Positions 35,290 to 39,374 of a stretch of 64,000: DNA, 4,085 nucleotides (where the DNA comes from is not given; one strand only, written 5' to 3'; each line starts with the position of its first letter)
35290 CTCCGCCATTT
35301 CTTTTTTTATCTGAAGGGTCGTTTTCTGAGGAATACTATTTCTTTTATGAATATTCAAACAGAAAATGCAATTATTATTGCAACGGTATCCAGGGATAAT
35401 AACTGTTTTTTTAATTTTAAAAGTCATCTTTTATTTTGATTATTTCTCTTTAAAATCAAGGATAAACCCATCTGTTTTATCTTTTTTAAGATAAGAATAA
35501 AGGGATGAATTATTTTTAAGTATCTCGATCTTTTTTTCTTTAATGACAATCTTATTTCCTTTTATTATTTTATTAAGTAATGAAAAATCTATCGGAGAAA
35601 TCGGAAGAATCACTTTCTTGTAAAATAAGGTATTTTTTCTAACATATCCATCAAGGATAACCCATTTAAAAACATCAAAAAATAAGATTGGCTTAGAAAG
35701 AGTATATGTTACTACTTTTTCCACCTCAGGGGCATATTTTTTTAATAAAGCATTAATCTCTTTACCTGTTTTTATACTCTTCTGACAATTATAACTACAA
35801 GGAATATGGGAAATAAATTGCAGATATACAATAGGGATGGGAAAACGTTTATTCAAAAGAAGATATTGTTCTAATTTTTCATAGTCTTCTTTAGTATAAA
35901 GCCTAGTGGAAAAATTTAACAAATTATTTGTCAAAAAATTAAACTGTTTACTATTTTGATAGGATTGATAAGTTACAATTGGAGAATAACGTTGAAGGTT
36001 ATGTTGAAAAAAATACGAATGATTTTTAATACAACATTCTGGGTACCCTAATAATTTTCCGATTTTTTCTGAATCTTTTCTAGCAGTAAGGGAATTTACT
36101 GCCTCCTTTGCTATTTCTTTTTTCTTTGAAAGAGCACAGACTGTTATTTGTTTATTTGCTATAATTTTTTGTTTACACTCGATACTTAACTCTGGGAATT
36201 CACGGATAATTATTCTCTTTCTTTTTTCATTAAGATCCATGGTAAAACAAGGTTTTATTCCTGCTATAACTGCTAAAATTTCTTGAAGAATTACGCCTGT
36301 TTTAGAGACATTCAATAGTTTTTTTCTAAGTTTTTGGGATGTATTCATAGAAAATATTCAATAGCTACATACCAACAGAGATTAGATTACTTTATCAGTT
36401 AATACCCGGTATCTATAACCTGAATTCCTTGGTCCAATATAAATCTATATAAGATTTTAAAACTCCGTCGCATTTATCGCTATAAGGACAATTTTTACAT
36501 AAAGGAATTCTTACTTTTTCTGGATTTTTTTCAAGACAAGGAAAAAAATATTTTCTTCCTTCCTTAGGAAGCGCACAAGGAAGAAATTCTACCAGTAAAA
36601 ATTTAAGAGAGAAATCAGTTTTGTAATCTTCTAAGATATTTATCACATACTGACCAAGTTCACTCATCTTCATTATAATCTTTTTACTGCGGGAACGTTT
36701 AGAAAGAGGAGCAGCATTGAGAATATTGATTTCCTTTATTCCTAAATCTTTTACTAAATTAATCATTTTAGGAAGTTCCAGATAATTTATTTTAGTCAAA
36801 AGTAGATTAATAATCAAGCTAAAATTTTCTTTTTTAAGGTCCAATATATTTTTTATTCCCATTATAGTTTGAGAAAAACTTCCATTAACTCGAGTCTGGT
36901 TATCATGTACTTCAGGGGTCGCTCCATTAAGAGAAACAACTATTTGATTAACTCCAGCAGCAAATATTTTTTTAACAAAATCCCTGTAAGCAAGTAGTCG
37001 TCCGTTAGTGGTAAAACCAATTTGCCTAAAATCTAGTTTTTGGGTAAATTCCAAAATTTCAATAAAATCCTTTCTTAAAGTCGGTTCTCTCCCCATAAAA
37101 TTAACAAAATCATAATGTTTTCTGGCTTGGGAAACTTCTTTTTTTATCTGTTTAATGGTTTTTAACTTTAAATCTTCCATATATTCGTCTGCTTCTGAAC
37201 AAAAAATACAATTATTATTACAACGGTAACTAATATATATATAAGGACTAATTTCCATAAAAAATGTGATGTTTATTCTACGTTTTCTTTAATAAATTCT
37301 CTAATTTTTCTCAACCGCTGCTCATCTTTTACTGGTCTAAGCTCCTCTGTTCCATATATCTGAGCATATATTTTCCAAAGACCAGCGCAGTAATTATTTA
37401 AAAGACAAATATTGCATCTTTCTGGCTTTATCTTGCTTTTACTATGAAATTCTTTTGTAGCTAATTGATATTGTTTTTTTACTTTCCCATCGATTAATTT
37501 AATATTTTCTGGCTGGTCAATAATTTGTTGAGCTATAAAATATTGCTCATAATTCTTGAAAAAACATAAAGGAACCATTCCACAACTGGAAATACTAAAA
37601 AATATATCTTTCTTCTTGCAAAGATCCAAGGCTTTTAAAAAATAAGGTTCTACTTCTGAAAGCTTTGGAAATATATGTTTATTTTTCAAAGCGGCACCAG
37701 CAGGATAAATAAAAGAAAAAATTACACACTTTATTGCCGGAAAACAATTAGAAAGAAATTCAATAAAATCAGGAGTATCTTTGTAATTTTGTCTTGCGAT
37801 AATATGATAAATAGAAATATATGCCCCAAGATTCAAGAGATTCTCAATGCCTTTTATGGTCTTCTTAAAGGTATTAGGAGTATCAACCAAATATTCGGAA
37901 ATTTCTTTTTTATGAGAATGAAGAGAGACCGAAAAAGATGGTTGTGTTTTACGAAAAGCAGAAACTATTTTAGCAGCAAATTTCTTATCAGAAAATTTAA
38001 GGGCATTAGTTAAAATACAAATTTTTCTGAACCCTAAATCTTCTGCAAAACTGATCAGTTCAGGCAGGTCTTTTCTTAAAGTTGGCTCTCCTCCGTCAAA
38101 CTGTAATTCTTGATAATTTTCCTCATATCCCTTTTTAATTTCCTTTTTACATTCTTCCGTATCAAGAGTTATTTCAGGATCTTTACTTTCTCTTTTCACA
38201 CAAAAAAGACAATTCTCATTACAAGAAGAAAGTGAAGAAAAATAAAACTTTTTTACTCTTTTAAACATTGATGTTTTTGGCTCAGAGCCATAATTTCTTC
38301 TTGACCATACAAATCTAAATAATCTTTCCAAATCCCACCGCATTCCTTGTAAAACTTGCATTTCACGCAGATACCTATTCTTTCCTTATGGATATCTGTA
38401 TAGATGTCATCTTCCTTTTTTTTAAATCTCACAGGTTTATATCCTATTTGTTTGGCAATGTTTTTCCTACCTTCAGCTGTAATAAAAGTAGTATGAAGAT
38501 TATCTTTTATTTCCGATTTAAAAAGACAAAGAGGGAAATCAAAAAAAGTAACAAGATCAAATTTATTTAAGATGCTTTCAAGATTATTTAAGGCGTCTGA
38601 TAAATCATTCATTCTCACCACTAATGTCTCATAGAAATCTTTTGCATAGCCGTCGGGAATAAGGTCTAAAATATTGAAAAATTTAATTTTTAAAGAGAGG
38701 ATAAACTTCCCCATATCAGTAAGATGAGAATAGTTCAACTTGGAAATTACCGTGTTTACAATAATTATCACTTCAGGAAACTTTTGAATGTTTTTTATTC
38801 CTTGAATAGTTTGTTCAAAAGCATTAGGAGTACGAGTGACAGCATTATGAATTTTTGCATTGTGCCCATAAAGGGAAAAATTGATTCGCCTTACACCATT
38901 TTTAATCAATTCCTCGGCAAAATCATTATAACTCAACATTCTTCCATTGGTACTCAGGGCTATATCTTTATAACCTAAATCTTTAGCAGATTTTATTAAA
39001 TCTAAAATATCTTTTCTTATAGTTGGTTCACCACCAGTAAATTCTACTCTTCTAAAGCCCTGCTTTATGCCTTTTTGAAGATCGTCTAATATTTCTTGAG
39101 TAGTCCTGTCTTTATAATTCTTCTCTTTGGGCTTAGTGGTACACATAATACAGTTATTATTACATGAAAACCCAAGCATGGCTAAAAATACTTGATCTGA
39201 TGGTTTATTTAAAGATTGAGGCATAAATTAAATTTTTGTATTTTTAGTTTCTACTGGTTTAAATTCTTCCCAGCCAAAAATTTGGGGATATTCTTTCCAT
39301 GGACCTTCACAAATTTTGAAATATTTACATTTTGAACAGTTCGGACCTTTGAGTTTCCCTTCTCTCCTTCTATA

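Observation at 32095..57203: A 25-kb single-strand block with 15 radical SAM genes: a greatly expanded Hxs-type maturation system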

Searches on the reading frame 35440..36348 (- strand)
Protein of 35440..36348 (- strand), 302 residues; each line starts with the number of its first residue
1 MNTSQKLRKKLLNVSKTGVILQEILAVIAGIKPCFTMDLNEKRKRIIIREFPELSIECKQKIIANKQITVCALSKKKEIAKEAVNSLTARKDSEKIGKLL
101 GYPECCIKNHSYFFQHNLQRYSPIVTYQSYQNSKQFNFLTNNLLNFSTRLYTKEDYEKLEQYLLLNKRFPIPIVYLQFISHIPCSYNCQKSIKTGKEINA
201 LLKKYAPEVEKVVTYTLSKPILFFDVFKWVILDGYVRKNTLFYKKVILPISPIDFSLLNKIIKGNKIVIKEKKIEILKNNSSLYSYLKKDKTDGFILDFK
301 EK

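Call 5: search_protein_families(library=ncbifam, proteins=[window:35440-36348:-], max_evalue=0.01)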
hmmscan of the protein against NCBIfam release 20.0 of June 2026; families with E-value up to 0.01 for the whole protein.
window:35440-36348:- (302 aa): 0 families

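Call 7: search_protein_families(library=pfam, proteins=[window:35440-36348:-], max_evalue=0.01)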
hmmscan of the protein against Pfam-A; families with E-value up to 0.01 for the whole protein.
window:35440-36348:- (302 aa): 1 family
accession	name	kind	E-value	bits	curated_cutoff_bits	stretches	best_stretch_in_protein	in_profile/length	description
PF04467.17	DUF483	-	1.2e-06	29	25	1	90-205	32-111/122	Protein of unknown function (DUF483)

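Call 66: search_protein_families(library=padloc, proteins=[window:35440-36348:-], max_evalue=0.001)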
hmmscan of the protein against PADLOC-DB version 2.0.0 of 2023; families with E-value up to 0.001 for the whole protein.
window:35440-36348:- (302 aa): 0 families

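Call 83: search_solved_structures(query=window:35440-36348:-, max_evalue=1)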
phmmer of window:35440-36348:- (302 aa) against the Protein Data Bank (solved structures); distinct sequences matched with E-value up to 1: 1.
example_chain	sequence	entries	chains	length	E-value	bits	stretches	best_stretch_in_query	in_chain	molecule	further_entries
4v1z_A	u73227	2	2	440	0.41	13.4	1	130-187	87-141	CELLOBIOHYDROLASE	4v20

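Call 85: search_protein_representatives(protein=window:35440-36348:-)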
Query: 302 residues. Proteins with E-value up to 0.001 (for the whole library): 441; up to 1e-10: 167; up to 1e-30: 23. The best 150 are listed.
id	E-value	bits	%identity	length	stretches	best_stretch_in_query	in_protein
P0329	4.1e-81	289.1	48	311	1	2-301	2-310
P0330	8.1e-62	225.7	41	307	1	12-300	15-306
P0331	1.3e-60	221.7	52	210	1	96-301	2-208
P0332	1.7e-59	218.1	40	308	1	6-301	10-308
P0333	3.6e-58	213.8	42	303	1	13-300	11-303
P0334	1.6e-55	205.1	36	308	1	7-301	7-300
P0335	1.7e-54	201.7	35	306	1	7-301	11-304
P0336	6.1e-52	193.3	41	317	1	6-299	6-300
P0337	1.2e-48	182.5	37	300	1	17-300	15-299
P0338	3.0e-44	168.1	37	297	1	10-300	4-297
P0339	2.0e-40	155.6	42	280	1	9-251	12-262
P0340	1.1e-39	153.2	34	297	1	7-299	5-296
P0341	1.1e-38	149.9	32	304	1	9-299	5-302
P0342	1.2e-38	149.7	35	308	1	7-301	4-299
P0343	1.9e-38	149.1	34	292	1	11-301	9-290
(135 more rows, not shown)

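Call 88: search_protein_families(library=pfam, alignment_id=A6, max_evalue=0.01)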
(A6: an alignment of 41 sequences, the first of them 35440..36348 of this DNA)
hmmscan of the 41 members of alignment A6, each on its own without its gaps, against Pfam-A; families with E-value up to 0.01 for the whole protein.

A. member 1, window:35440-36348:- (302 aa): 1 family
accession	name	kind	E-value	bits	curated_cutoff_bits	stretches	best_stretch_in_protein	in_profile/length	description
PF04467.17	DUF483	-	1.2e-06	29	25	1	90-205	32-111/122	Protein of unknown function (DUF483)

B. families by the number of members that match (of 41 scanned): 1 family
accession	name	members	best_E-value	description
PF04467.17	DUF483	38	3.7e-09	Protein of unknown function (DUF483)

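Call 91: predict_structure(alignment_id=A6)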
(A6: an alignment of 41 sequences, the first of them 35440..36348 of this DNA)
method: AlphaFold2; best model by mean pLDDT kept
length: 302 residues; sequences in the alignment: 41
mean_pLDDT: 96.1   pTM: 0.92
mean pLDDT of the five models: 96.1, 95.9, 95.2, 95.1, 95.0
residues with pLDDT >= 90: 284; 70-90: 16; 50-70: 2; < 50: 0
segments of 3 or more residues with pLDDT < 50: none
pLDDT, mean of each block of 10 residues (from residue 1): 88 95 98 97 98 98 92 98 94 94 98 94 97 98 93 94 97 97 97 98 97 98 98 98 98 97 98 98 98 97 63
secondary structure, 60 per line:
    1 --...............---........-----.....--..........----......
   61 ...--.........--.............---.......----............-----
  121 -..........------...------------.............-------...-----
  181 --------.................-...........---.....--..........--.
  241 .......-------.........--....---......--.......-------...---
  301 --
elements in order: H3-17 H21-28 E34-38 H41-50 E55-63 E66-74 H77-89 H93-99 H104-115 H122-131 H153-165 H189-205 H207-217 E221-225 E228-237 E240-247 H255-263 E266-269 E273-278 E281-287 E295-297

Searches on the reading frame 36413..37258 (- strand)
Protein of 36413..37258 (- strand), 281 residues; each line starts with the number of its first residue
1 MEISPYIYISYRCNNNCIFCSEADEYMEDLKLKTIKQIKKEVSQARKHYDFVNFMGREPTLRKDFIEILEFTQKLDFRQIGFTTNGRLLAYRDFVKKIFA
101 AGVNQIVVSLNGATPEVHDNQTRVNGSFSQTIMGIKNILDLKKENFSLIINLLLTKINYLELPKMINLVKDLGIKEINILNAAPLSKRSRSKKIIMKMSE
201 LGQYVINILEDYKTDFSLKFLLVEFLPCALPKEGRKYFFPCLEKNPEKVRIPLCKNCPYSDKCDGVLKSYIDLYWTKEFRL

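Call 4: search_protein_families(library=ncbifam, proteins=[window:36413-37258:-], max_evalue=0.01)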
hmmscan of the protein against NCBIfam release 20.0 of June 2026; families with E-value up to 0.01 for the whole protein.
window:36413-37258:- (281 aa): 55 families (the best 25 are shown)
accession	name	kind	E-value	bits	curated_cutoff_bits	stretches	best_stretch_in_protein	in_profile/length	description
NF038332.1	rSAM_rare_HxsC4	exception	8.8e-33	113.9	500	1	7-211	18-224/335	radical SAM protein HxsC4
TIGR03977.1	rSAM_pair_HxsC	equivalog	6.6e-27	94.1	267.9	1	7-269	29-291/292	His-Xaa-Ser system radical SAM maturase HxsC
TIGR04317.1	W_rSAM_matur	equivalog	7.8e-25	87.7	380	1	6-202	7-204/349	tungsten cofactor oxidoreductase radical SAM maturase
TIGR04545.1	rSAM_ahbD_hemeb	equivalog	7.8e-23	81.4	500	1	10-187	7-180/339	heme b synthase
TIGR02668.1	moaA_archaeal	equivalog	4.9e-22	78.3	325.25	1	7-207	14-212/303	GTP 3',8-cyclase MoaA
NF050035.1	rSAM_WgK_link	exception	5.4e-22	78.3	650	1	7-223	13-225/367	radical SAM/SPASM peptide maturase WgkB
NF001199.0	PRK00164.2-1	equivalog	3.3e-21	75.7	231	1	7-202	16-210/308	GTP 3',8-cyclase MoaA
TIGR02666.1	moaA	equivalog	4.6e-19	68.6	284.05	1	9-197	16-208/336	GTP 3',8-cyclase MoaA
TIGR04053.2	TIGR04053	equivalog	9.2e-19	67.9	395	1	13-195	18-199/366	TIGR04053 family radical SAM/SPASM domain-containing protein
TIGR04054.1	rSAM_NirJ1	equivalog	8.7e-18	64.1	650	1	10-178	43-206/387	putative heme d1 biosynthesis radical SAM protein NirJ1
TIGR03962.1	mycofact_rSAM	equivalog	3.2e-17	62.7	265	1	9-174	18-178/339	mycofactocin radical SAM maturase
TIGR04051.1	rSAM_NirJ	equivalog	3.8e-17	62.3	515.45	1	11-197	10-193/354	heme d1 biosynthesis radical SAM protein NirJ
NF045574.1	sacti_mat_StsB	exception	4.6e-17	62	625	1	6-187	99-274/466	StsB family radical SAM/SPASM domain sactipeptide maturase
NF045702.1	rSAM_GDGT_ether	equivalog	1.3e-16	60.3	450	1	7-184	90-267/486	tetraether lipid synthase Tes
TIGR04546.1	rSAM_ahbC_deAc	equivalog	1.2e-15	57.3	650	1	9-178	45-209/390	12,18-didecarboxysiroheme deacetylase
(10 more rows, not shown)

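Call 67: search_protein_families(library=pfam, proteins=[window:36413-37258:-], max_evalue=0.01)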
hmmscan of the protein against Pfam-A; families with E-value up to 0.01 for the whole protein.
window:36413-37258:- (281 aa): 1 family
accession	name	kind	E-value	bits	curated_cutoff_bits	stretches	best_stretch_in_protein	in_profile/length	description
PF04055.27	Radical_SAM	-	6.9e-23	82.1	29.5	1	7-168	1-165/166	Radical SAM superfamily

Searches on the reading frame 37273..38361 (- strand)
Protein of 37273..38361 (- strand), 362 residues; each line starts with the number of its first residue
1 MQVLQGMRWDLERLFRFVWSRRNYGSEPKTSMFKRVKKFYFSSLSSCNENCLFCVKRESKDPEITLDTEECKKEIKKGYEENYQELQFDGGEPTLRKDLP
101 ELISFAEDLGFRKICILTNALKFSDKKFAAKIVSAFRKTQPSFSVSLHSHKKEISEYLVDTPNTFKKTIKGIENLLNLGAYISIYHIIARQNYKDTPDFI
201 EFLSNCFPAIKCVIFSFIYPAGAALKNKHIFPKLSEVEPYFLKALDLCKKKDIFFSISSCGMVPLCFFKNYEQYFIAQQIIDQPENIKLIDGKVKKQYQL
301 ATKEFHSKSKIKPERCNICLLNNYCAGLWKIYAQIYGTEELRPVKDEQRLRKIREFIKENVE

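Call 4: search_protein_families(library=ncbifam, proteins=[window:37273-38361:-], max_evalue=0.01)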
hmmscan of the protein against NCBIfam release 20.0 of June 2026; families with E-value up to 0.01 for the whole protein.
window:37273-38361:- (362 aa): 46 families (the best 25 are shown)
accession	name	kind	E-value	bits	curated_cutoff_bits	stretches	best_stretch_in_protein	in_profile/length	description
NF038332.1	rSAM_rare_HxsC4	exception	1e-32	113.6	500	1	39-344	16-335/335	radical SAM protein HxsC4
TIGR03977.1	rSAM_pair_HxsC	equivalog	4.5e-30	104.5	267.9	1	46-282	34-267/292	His-Xaa-Ser system radical SAM maturase HxsC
TIGR04055.1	rSAM_NirJ2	equivalog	7.8e-17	61.8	500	1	45-239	8-195/326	putative heme d1 biosynthesis radical SAM protein NirJ2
TIGR02668.1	moaA_archaeal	equivalog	3e-16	59.3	325.25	1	36-206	9-176/303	GTP 3',8-cyclase MoaA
NF045574.1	sacti_mat_StsB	exception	3.1e-16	59.3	625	1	28-205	86-258/466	StsB family radical SAM/SPASM domain sactipeptide maturase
TIGR04546.1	rSAM_ahbC_deAc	equivalog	3.1e-15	55.9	650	1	45-206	47-203/390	12,18-didecarboxysiroheme deacetylase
TIGR02666.1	moaA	equivalog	9.8e-15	54.3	284.05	1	41-204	14-181/336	GTP 3',8-cyclase MoaA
NF001199.0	PRK00164.2-1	equivalog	2.3e-14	53.3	231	1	35-205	10-177/308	GTP 3',8-cyclase MoaA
NF045646.2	rSAM_Se_TrsS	equivalog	4.5e-14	51.8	490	1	46-216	95-264/441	radical SAM (seleno)protein TrsS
TIGR04545.1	rSAM_ahbD_hemeb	equivalog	5.1e-14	52.5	500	1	45-232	8-191/339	heme b synthase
TIGR04054.1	rSAM_NirJ1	equivalog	1.9e-13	49.8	650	1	41-215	40-207/387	putative heme d1 biosynthesis radical SAM protein NirJ1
NF045702.1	rSAM_GDGT_ether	equivalog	4.9e-13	48.5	450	1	47-223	96-273/486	tetraether lipid synthase Tes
TIGR04053.2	TIGR04053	equivalog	3.7e-12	46.2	395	1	46-236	17-204/366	TIGR04053 family radical SAM/SPASM domain-containing protein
TIGR04347.1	pseudo_SAM_Halo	equivalog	2.6e-11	43.4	525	1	45-205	46-201/390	TIGR04347 family pseudo-SAM/SPASM protein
NF049973.1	radical_Rv1681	equivalog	5.9e-11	41.9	380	1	46-205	81-236/326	Rv1681 family radical SAM protein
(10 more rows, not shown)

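Call 67: search_protein_families(library=pfam, proteins=[window:37273-38268:-], max_evalue=0.01)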
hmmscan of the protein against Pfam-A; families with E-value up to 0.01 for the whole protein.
window:37273-38268:- (331 aa): 2 families
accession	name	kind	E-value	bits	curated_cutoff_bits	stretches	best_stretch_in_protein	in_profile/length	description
PF04055.27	Radical_SAM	-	2.5e-18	67.2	29.5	1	15-172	6-166/166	Radical SAM superfamily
PF13353.11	Fer4_12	-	8.9e-05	23.2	22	1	13-78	12-77/137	4Fe-4S single cluster domain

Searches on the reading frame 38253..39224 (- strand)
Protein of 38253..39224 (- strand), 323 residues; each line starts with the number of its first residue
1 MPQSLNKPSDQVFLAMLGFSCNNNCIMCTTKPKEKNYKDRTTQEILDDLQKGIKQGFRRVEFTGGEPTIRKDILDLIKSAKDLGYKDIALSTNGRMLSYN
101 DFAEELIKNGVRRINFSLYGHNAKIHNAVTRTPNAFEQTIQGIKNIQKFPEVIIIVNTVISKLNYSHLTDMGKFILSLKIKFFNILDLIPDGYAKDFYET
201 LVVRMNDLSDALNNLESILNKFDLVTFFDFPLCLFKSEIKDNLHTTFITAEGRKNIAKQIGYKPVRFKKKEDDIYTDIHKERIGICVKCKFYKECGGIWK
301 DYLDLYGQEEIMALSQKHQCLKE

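Call 4: search_protein_families(library=ncbifam, proteins=[window:38253-39224:-], max_evalue=0.01)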
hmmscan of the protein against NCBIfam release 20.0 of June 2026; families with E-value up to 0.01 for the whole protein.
window:38253-39224:- (323 aa): 54 families (the best 25 are shown)
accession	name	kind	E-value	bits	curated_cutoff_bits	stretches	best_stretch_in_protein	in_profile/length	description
NF038332.1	rSAM_rare_HxsC4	exception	9.6e-48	163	500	1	16-312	19-333/335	radical SAM protein HxsC4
TIGR03977.1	rSAM_pair_HxsC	equivalog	1.6e-35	122.4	267.9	1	19-242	33-260/292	His-Xaa-Ser system radical SAM maturase HxsC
TIGR02668.1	moaA_archaeal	equivalog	1.1e-29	103.3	325.25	1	20-214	19-212/303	GTP 3',8-cyclase MoaA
TIGR04545.1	rSAM_ahbD_hemeb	equivalog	2.6e-28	99.4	500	1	18-216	7-202/339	heme b synthase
NF001199.0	PRK00164.2-1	equivalog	2.1e-27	96.1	231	1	20-211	21-212/308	GTP 3',8-cyclase MoaA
TIGR04055.1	rSAM_NirJ2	equivalog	7.4e-26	91.4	500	1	20-223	9-205/326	putative heme d1 biosynthesis radical SAM protein NirJ2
TIGR02666.1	moaA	equivalog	3.4e-25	88.7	284.05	1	20-213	19-217/336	GTP 3',8-cyclase MoaA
TIGR04133.1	rSAM_w_lipo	hypoth_equivalog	2.1e-22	79.5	425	1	19-214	32-227/350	TIGR04133 family radical SAM/SPASM protein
TIGR04466.1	rSAM_BlsE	equivalog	8e-22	78.1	400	1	13-182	6-169/327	cytosylglucuronate decarboxylase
TIGR04053.2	TIGR04053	equivalog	9.5e-22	77.7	395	1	21-214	18-212/366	TIGR04053 family radical SAM/SPASM domain-containing protein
TIGR04317.1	W_rSAM_matur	equivalog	6.3e-21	74.9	380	1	20-208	13-203/349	tungsten cofactor oxidoreductase radical SAM maturase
NF045646.2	rSAM_Se_TrsS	equivalog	8.8e-21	73.9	490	1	20-175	95-251/441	radical SAM (seleno)protein TrsS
NF050035.1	rSAM_WgK_link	exception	3.9e-20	72.2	650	1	20-197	18-193/367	radical SAM/SPASM peptide maturase WgkB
NF045702.1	rSAM_GDGT_ether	equivalog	5.2e-20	71.5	450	1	20-175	95-253/486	tetraether lipid synthase Tes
NF038283.1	viperin_w_prok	equivalog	4.4e-18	65.4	180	1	20-190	11-190/281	viperin family antiviral radical SAM protein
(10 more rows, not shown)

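Call 67: search_protein_families(library=pfam, proteins=[window:38253-39224:-], max_evalue=0.01)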
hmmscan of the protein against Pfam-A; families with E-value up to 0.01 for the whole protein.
window:38253-39224:- (323 aa): 3 families
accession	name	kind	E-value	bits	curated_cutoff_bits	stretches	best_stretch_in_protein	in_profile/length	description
PF04055.27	Radical_SAM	-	1.1e-23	84.7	29.5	1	20-174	6-165/166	Radical SAM superfamily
PF13353.11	Fer4_12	-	6.7e-05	23.7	22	1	20-97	14-94/137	4Fe-4S single cluster domain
PF02811.25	PHP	-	0.0042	17.9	26.4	0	73-126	17-66/164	PHP domain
